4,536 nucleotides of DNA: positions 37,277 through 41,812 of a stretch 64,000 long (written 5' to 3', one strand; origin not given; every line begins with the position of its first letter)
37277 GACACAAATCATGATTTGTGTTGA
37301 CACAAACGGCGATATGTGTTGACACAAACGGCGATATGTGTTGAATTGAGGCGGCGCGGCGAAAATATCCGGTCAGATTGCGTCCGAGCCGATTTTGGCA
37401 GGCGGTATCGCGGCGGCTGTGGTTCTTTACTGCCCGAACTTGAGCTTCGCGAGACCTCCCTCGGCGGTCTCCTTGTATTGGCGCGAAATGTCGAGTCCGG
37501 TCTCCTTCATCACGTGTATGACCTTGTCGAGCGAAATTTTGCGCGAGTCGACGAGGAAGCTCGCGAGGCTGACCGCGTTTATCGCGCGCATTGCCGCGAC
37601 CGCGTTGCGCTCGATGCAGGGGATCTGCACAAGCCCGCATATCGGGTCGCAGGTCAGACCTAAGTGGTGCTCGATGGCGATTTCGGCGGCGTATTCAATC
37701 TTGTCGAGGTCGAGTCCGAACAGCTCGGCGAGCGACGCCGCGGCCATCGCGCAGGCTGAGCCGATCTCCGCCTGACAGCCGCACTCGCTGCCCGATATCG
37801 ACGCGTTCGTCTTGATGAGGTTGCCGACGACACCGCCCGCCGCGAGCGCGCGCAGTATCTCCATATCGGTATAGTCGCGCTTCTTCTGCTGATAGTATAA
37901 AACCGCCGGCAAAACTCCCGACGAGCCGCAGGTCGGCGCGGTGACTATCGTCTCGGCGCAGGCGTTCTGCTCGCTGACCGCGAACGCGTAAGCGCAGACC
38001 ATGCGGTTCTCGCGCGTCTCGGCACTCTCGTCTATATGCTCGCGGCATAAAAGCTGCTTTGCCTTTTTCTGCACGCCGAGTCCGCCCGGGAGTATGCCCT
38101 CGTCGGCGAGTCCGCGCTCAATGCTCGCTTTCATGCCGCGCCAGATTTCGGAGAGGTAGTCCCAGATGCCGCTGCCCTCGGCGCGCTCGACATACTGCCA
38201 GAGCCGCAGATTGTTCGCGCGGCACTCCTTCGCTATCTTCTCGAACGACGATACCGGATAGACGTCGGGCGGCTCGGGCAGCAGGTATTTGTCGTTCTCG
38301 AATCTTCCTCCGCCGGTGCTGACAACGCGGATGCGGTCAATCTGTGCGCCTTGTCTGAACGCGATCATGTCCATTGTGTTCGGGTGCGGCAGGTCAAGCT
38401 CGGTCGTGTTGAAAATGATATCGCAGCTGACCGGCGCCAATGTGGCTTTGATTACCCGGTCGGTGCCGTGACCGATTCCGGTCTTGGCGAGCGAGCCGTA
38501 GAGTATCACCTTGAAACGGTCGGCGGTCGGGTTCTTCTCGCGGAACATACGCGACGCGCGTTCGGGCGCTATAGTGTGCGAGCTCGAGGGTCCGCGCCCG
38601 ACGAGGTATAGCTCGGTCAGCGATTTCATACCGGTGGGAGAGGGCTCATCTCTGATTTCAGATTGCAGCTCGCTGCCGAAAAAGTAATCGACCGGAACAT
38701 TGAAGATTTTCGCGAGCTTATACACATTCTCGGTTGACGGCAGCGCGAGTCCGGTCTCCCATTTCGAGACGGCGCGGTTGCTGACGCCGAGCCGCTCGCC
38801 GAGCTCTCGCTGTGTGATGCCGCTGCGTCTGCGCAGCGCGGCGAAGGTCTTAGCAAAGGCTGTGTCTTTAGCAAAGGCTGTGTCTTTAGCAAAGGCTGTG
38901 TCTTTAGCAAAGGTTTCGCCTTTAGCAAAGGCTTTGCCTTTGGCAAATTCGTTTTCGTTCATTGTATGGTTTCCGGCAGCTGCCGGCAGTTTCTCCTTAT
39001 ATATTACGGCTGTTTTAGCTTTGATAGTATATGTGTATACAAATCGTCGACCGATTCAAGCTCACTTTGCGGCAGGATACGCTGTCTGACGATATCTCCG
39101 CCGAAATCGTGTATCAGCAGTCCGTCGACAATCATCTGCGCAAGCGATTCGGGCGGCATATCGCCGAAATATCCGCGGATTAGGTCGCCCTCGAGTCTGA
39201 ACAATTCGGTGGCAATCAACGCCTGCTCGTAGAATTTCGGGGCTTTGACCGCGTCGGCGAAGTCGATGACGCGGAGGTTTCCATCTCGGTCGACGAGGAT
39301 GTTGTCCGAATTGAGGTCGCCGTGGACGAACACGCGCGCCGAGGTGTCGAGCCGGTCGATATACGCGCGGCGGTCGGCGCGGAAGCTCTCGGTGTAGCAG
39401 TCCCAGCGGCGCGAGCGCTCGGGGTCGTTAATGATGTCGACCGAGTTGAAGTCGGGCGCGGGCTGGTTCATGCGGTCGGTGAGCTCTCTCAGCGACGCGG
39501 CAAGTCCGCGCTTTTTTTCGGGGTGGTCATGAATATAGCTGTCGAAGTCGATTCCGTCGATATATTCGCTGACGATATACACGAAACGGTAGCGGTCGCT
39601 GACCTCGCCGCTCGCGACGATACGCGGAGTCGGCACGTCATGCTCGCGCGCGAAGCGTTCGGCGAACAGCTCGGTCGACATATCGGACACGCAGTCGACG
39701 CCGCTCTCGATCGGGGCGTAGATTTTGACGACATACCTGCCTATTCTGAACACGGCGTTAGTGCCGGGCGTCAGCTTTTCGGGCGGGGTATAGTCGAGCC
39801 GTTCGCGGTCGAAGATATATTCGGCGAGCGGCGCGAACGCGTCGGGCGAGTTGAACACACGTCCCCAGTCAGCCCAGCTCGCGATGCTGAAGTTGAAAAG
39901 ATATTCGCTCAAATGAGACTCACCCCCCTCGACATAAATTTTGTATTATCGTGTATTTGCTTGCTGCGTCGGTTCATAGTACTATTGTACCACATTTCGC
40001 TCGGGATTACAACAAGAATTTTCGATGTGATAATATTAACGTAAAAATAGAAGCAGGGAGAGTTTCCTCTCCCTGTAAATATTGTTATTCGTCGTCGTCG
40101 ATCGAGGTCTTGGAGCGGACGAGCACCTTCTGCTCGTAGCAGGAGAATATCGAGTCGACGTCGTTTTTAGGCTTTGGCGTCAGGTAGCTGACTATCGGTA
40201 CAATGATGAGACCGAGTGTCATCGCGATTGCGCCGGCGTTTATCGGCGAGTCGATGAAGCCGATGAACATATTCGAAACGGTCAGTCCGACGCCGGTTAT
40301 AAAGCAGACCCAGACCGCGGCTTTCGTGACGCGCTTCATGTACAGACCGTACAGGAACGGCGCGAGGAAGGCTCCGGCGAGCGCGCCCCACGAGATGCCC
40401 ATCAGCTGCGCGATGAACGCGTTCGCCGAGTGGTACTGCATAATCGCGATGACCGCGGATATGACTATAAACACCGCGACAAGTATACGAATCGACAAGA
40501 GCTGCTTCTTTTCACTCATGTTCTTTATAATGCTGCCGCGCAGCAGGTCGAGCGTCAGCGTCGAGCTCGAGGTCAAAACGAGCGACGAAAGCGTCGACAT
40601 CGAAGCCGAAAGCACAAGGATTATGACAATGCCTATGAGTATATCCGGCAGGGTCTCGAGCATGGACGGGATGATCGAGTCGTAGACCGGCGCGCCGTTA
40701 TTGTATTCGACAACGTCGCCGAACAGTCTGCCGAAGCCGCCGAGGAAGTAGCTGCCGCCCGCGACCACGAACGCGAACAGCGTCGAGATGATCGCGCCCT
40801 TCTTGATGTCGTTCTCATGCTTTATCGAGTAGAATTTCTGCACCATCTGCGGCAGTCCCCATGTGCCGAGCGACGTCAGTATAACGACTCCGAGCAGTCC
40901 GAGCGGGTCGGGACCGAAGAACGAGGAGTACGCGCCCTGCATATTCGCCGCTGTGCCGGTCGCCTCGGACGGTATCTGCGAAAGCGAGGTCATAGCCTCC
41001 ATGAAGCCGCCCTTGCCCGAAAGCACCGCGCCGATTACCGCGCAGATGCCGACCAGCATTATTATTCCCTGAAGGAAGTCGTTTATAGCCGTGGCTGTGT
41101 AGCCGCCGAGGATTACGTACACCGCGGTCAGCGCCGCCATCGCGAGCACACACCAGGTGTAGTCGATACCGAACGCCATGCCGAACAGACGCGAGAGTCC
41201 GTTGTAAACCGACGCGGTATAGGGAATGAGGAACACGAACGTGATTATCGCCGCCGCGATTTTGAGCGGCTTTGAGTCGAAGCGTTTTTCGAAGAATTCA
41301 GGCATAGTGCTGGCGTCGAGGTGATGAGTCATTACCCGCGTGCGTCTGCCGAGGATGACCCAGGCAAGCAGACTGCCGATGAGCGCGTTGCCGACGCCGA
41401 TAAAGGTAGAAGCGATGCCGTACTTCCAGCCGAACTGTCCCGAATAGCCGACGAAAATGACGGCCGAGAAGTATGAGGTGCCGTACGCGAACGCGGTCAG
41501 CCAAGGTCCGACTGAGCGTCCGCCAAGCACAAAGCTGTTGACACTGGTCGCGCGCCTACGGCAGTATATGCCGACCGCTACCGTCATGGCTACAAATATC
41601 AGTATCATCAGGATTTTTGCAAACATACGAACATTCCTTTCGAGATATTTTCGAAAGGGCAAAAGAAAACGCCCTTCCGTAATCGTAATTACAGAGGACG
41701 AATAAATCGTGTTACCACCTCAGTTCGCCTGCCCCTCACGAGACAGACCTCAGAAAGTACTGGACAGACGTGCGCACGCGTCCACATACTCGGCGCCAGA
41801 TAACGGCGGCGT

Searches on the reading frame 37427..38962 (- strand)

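Call 7: search_protein_families(library=pfam, proteins=[window:37427-38962:-])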
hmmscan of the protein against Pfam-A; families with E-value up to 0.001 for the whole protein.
window:37427-38962:- (511 aa): 7 families
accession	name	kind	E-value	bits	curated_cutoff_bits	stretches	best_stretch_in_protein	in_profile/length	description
PF03313.21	SDH_alpha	-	1.4e-75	254.7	26.4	1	264-505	24-260/260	Serine dehydratase alpha chain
PF03315.21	SDH_beta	-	1.3e-18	68.2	26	1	114-174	1-67/155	Serine dehydratase beta chain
PF01381.28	HTH_3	-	9.5e-17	61.2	23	1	42-94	3-55/55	Helix-turn-helix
PF13560.12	HTH_31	-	9.1e-11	42.3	27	1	36-91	2-58/64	Helix-turn-helix domain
PF12844.13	HTH_19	-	8.3e-08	32.5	30.2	1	40-95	4-59/64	Helix-turn-helix domain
PF13412.12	HTH_24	-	8e-05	22.6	21.9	0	42-66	11-35/48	Winged helix-turn-helix DNA-binding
PF07022.19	Phage_CI_repr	-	9.5e-05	23.1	22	0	47-97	10-60/65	Bacteriophage CI repressor helix-turn-helix domain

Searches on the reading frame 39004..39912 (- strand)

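Call 8: search_protein_families(library=pfam, proteins=[window:39004-39912:-])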
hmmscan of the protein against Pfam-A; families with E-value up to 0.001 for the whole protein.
window:39004-39912:- (302 aa): 5 families
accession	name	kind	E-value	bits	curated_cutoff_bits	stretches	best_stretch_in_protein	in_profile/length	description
PF01636.29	APH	-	9.9e-17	61.9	23.2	1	58-243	21-219/239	Phosphotransferase enzyme family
PF19974.5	TCAD9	-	1.1e-06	28.5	40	1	187-222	291-325/429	Ternary complex associated domain 9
PF00069.31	Pkinase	-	3.8e-05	23.7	31.7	0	194-223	118-147/263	Protein kinase domain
PF01163.29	RIO1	-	0.00018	21.6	22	1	193-224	124-154/187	RIO domain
PF07714.23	PK_Tyr_Ser-Thr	-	0.00036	20.4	23.1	0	93-219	58-147/258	Protein tyrosine and serine/threonine kinase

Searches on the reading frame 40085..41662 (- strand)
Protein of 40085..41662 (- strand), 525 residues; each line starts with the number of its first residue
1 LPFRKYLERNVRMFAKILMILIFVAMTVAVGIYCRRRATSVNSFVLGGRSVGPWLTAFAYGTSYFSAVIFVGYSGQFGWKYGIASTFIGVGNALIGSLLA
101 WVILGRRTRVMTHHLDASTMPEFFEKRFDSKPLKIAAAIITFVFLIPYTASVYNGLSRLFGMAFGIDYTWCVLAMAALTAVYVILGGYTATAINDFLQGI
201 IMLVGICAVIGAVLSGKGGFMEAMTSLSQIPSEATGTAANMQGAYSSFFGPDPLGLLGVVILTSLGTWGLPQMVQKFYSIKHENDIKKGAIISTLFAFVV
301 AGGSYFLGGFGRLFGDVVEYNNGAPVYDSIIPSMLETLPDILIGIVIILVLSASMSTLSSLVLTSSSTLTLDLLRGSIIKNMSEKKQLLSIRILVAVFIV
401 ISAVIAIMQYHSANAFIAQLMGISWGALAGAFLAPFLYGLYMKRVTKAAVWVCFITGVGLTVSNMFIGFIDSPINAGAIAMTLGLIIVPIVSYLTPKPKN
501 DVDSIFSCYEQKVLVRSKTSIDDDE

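Call 8: search_protein_families(library=pfam, proteins=[window:40085-41662:-])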
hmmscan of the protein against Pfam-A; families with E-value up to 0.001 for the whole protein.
window:40085-41662:- (525 aa): 1 family
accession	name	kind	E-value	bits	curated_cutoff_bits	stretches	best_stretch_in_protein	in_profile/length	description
PF00474.23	SSF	-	1e-58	199.6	22.8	1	44-452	1-401/406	Sodium:solute symporter family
